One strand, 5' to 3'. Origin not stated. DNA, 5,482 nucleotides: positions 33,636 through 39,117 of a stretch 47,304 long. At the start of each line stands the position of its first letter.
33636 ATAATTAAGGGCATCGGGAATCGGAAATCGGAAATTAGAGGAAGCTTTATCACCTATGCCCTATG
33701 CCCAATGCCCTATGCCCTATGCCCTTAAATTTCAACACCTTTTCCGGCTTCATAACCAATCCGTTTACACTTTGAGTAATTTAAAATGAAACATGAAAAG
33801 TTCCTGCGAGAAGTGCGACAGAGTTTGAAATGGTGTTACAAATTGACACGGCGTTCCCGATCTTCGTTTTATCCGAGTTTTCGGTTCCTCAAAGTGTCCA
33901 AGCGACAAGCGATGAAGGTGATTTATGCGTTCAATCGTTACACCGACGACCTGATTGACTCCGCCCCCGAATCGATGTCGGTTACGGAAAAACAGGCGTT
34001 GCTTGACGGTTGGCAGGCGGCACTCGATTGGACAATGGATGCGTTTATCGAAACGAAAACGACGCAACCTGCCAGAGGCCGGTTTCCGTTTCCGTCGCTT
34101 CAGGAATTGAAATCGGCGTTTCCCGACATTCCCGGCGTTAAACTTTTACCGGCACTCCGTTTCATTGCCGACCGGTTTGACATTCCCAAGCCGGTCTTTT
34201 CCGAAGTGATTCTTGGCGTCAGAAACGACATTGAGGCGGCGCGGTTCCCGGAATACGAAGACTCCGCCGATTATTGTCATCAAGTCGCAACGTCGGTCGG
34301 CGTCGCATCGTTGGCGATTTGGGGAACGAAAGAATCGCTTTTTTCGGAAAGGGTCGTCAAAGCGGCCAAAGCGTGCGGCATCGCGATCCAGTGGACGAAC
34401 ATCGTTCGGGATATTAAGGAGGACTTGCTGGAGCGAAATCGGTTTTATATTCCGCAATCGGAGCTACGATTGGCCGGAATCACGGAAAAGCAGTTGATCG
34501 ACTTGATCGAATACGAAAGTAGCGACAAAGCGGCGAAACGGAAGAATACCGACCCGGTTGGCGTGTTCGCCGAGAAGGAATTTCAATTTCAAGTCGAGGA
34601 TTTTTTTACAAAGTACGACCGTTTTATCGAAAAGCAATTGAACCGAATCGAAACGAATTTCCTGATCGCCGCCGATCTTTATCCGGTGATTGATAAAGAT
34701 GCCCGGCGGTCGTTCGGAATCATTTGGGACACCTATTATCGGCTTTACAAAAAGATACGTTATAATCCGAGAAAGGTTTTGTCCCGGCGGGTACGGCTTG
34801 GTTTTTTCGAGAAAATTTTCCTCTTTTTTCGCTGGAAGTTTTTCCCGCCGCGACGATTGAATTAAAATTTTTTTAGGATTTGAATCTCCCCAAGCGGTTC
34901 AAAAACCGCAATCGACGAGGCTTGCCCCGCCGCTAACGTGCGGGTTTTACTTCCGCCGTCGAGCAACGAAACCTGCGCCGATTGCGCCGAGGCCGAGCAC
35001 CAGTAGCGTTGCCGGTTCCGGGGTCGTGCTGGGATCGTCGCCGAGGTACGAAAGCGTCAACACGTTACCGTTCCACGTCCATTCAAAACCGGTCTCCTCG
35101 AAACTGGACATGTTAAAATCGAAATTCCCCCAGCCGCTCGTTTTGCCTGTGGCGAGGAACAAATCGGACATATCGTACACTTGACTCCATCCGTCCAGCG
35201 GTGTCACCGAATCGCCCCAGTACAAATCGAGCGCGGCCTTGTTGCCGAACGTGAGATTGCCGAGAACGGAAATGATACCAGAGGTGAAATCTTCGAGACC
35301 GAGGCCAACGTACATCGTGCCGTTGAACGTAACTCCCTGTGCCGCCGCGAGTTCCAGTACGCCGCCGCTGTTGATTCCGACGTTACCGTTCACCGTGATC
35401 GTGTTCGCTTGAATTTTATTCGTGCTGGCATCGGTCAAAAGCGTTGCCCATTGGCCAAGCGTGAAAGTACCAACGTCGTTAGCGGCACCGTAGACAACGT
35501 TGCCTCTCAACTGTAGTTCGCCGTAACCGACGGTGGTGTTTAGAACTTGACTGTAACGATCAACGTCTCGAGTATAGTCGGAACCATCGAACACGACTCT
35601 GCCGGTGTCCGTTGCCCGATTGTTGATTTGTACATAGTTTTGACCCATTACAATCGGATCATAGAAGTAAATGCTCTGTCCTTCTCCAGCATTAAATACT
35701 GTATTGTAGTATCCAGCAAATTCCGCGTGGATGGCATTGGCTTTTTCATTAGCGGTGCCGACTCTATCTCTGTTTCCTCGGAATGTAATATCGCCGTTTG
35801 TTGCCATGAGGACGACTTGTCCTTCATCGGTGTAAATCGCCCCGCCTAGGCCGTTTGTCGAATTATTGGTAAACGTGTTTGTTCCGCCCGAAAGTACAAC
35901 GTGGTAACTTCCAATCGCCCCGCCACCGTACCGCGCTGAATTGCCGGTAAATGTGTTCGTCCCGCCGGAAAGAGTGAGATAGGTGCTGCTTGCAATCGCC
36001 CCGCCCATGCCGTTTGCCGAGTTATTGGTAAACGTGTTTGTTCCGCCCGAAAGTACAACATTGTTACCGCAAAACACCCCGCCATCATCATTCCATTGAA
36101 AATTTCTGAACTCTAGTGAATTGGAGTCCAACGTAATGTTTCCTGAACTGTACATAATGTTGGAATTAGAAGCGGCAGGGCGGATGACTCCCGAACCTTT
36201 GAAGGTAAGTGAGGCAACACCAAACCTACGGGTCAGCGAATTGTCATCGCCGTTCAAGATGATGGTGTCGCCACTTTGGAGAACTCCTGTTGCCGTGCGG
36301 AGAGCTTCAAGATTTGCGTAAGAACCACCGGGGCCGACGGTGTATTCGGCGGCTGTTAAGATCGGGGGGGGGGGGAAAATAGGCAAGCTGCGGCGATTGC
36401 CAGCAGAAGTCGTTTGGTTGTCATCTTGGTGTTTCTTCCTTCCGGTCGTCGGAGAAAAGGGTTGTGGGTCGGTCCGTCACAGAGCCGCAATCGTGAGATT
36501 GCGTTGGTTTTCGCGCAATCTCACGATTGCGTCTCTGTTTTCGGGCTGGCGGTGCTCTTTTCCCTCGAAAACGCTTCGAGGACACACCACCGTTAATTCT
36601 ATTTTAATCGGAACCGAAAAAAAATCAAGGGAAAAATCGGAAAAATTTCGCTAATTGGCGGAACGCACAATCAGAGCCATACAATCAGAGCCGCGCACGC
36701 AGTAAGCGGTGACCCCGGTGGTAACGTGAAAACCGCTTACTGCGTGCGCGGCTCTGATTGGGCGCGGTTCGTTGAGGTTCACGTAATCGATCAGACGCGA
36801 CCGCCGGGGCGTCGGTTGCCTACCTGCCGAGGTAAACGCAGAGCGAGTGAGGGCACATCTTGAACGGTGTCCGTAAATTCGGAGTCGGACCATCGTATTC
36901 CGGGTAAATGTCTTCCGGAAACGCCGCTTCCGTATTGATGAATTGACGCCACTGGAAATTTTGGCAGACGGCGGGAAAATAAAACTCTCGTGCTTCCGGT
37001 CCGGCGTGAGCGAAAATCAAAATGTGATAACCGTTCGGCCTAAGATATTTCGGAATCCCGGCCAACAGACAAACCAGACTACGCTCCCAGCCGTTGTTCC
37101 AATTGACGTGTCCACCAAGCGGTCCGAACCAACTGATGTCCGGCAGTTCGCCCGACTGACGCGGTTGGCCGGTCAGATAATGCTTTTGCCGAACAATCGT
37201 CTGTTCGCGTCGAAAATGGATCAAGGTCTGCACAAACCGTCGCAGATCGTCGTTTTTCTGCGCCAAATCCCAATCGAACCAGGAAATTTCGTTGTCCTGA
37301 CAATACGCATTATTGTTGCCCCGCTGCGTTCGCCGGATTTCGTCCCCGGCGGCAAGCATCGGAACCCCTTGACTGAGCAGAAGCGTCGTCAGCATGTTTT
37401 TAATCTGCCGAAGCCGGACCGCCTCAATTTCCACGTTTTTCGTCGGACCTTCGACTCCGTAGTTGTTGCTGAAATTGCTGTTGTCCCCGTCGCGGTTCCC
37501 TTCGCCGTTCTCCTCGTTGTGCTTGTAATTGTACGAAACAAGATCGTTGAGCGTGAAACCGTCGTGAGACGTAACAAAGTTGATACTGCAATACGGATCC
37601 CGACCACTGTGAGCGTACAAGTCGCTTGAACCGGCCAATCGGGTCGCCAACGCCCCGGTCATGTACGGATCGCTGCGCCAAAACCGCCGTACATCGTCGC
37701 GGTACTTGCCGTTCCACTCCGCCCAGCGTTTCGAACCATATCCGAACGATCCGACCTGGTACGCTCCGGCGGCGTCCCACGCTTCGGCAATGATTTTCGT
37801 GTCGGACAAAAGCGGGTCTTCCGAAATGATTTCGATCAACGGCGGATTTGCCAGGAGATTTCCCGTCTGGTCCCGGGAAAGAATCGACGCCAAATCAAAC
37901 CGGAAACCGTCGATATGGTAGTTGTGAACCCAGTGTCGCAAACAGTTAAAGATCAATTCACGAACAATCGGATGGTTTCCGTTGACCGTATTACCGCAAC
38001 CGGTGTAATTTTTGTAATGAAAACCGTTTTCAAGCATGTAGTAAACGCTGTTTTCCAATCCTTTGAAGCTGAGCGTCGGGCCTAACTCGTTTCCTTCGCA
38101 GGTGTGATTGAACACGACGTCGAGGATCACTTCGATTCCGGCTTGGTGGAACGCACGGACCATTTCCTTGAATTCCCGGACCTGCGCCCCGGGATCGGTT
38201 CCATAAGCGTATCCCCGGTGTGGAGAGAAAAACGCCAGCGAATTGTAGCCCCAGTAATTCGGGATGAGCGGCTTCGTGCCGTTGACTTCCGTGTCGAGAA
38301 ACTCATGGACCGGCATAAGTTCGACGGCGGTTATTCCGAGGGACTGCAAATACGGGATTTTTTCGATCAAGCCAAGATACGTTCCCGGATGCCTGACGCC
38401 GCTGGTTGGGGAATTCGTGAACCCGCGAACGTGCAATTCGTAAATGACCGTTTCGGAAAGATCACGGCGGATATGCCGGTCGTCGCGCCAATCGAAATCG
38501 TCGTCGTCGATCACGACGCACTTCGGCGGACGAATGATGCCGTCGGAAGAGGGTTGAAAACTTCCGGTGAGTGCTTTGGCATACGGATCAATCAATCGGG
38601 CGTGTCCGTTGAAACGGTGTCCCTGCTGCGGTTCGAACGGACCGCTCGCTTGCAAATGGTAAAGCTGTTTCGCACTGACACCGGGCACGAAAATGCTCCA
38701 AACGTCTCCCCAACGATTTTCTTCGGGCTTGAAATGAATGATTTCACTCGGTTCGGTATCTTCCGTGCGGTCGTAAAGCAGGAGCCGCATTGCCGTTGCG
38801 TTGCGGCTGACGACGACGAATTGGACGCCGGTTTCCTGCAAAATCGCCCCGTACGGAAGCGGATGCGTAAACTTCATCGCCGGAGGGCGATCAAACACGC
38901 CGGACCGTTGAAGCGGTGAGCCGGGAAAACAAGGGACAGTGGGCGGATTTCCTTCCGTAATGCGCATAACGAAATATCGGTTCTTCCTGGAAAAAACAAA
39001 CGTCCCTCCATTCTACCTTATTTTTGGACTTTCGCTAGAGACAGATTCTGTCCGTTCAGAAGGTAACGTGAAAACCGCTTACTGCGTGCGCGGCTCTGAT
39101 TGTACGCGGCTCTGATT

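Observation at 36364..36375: G12 homopolymer splits signal peptide from body of a Pmp-repeat/PEP-CTERM surface protein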

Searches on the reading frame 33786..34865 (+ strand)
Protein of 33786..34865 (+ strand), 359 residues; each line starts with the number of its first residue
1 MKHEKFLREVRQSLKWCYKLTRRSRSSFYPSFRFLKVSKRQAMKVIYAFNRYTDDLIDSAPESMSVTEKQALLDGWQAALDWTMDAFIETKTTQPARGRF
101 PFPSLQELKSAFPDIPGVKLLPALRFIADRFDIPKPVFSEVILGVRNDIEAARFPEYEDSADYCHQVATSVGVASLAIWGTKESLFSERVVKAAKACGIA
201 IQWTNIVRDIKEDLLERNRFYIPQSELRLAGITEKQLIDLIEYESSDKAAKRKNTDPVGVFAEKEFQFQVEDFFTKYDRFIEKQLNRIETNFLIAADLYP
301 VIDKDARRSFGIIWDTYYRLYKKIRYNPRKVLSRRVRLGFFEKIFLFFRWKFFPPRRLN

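Call 24: find_encoding_contigs(protein=window:33786-34865:+, flank=6000, max_places=10)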
Protein window:33786-34865:+ (359 aa): 1 contig read that carries it; 1 place shown.
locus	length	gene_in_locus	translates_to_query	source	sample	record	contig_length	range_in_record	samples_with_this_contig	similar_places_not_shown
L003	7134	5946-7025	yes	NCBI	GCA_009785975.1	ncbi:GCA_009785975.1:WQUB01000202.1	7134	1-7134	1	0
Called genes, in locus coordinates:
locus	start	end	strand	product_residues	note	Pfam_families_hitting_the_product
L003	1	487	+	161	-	?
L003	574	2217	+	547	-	-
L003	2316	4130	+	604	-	-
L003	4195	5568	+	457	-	-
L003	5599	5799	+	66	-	PF02597:ThiS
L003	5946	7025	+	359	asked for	PF00494:SQS_PSY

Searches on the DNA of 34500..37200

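Call 64: search_rna_families(source=window, start=34500, end=37200, threshold=evalue, max_evalue=1)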
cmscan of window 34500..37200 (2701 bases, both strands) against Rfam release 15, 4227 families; matches with E-value up to 1: 4.
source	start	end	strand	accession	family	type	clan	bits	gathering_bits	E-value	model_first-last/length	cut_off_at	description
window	36681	36762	+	RF04085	mir-1271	Gene; miRNA;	-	40.8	80.5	2.8e-07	1-77/77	no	mir-1271 microRNA precursor family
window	36479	36539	-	RF03439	mir-1791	Gene; miRNA;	-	23.4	75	0.11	1-80/80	no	mir-1791 microRNA precursor family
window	36480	36537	-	RF03843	MIR2600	Gene; miRNA;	-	22.7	98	0.25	1-85/85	no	MIR2600 microRNA precursor family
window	36473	36545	+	RF00832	mir-71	Gene; miRNA;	-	20.9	50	0.47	1-73/73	no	mir-71 microRNA precursor family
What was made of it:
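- Tried and rejected: Rfam gave only sub-threshold generic hairpin matches to the two palindromic repeats (call 64).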

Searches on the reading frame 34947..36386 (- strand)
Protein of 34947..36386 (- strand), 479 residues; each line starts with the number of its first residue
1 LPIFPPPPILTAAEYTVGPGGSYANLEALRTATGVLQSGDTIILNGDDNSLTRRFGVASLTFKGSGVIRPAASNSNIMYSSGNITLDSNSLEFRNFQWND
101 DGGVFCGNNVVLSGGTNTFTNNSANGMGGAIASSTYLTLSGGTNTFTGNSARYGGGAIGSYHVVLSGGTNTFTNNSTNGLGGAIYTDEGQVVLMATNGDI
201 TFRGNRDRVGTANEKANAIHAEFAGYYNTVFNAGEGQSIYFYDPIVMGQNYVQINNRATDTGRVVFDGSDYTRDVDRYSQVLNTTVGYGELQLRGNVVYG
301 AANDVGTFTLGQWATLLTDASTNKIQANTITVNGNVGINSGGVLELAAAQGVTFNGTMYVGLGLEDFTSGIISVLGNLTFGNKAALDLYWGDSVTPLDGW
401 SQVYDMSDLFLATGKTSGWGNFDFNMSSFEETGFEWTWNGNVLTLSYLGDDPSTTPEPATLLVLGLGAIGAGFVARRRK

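Call 7: find_encoding_contigs(protein=window:34947-36386:-, flank=3000)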
Protein window:34947-36386:- (479 aa): no gene with exactly this product is on record in the collection.

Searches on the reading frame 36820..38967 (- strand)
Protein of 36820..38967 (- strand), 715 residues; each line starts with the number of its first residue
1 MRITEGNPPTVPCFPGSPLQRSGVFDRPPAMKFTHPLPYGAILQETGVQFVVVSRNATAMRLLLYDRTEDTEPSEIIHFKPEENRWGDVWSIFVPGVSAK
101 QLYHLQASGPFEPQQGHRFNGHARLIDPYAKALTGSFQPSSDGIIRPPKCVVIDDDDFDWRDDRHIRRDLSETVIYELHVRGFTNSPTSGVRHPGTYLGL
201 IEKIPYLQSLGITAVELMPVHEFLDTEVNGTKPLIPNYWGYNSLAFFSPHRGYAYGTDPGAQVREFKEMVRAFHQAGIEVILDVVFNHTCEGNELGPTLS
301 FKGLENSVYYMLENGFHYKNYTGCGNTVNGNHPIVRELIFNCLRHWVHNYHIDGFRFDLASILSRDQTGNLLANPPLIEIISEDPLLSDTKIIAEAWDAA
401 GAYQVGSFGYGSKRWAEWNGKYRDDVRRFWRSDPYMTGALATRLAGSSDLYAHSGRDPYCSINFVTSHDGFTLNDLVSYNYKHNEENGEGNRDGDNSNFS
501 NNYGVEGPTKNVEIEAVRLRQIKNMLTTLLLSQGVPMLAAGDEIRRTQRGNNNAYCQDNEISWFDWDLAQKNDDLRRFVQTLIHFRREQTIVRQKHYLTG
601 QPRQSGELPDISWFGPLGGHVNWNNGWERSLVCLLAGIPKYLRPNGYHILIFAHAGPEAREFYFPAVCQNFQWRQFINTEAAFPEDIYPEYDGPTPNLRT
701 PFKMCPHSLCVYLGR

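Call 8: find_encoding_contigs(protein=window:36820-38967:-, flank=6000)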
Protein window:36820-38967:- (715 aa): 3 contigs read that carry it; 2 places shown.
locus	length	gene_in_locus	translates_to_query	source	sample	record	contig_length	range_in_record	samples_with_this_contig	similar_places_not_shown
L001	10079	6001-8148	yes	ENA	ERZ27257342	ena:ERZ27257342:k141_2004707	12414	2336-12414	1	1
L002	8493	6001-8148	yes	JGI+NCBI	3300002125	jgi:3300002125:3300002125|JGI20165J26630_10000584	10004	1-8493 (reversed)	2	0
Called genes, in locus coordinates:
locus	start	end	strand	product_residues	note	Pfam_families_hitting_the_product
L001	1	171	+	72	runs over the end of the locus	-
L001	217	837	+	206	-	-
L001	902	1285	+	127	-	-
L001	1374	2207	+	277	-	-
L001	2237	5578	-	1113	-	PF00188:CAP, PF03160:Calx-beta (faint)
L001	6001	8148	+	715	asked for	PF02922:CBM_48 (weak), PF00128:Alpha-amylase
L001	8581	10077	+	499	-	?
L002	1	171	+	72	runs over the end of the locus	-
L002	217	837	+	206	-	-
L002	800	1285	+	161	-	-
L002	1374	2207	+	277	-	-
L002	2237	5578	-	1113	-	PF00188:CAP, PF03160:Calx-beta (faint)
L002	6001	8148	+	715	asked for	PF02922:CBM_48 (weak), PF00128:Alpha-amylase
